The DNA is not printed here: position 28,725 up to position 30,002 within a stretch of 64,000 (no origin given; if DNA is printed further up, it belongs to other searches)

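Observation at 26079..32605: Legionaminic-acid-type pathway with two extra Gfo/Idh/MocA oxidoreductases: possibly an unusual nonulosonic acid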

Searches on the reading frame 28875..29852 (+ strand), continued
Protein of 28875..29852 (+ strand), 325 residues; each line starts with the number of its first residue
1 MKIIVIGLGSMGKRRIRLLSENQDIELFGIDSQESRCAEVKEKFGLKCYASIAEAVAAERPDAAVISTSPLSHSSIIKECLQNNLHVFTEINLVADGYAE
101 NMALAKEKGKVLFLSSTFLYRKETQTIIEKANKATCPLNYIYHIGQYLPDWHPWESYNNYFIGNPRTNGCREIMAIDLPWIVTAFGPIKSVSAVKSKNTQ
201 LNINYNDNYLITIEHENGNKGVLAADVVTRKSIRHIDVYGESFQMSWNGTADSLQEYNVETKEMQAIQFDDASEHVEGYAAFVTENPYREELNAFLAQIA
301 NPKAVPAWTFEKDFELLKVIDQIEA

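Call 93: search_protein_families(library=pfam, proteins=[L078:7374-9059:+, L078:9081-9800:+, L078:5723-6472:+, L078:15137-15865:+, L078:16029-17315:+, L078:13487-14410:-, L078:4708-5766:-, L078:3674-4615:-, L017:7836-8795:+, L025:4973-6010:+], max_evalue=0.0001)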
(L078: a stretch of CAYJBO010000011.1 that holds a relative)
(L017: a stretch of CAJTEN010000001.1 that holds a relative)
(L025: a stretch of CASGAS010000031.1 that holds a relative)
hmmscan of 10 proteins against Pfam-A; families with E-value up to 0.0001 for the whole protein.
L078:7374-9059:+ (561 aa): 2 families
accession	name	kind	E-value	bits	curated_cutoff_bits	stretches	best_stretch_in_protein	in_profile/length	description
PF00920.27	ILVD_EDD_N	-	1.8e-132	441.8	27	1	41-357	2-316/316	Dihydroxy-acid/6-phosphogluconate dehydratase N-terminal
PF24877.1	ILV_EDD_C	-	9.8e-78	260.4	27.7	1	369-558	3-191/191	Dihydroxy-acid/6-phosphogluconate dehydratase C-terminal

L078:9081-9800:+ (239 aa): 0 families

L078:5723-6472:+ (249 aa): 0 families

L078:15137-15865:+ (242 aa): 1 family
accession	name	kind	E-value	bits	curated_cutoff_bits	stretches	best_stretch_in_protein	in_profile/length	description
PF12695.13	Abhydrolase_5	-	9.5e-37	126.7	27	1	73-226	2-164/164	Alpha/beta hydrolase family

L078:16029-17315:+ (428 aa): 1 family
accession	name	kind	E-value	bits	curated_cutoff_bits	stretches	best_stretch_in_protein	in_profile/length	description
PF00999.27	Na_H_Exchanger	-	9.8e-66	222.6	26.2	1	23-384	4-373/375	Sodium/hydrogen exchanger, transmembrane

L078:13487-14410:- (307 aa): 0 families

L078:4708-5766:- (352 aa): 3 families
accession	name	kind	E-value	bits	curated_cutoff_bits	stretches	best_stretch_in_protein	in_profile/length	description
PF06725.17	3D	-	1.2e-10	41.8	23.8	1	285-350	2-69/72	3D domain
PF03990.20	DUF348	-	1.9e-06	27.9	24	0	101-141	1-41/41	G5-linked-Ubiquitin-like domain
PF07501.17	G5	-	1.1e-05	26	23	1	162-231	5-72/75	G5 domain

L078:3674-4615:- (313 aa): 1 family
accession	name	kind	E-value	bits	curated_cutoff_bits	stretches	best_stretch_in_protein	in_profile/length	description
PF04657.19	DMT_YdcZ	-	1.3e-42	145.9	24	2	25-157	2-139/140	Putative inner membrane exporter, YdcZ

L017:7836-8795:+ (319 aa): 1 family
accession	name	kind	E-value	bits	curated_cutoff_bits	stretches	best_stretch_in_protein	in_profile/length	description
PF01522.26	Polysacc_deac_1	-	1.1e-23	84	23.1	2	203-276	48-121/124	Polysaccharide deacetylase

L025:4973-6010:+ (345 aa): 3 families
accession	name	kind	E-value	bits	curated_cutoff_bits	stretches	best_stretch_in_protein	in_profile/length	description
PF00535.33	Glycos_transf_2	-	6.5e-38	130.7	23.3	1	5-134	1-131/168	Glycosyl transferase family 2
PF13641.12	Glyco_tranf_2_3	-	2e-12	48.1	27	1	2-114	1-119/230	Glycosyltransferase like family 2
PF10111.15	Glyco_tranf_2_2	-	4.4e-06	26.8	27.3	1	5-104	1-103/276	Glycosyltransferase like family 2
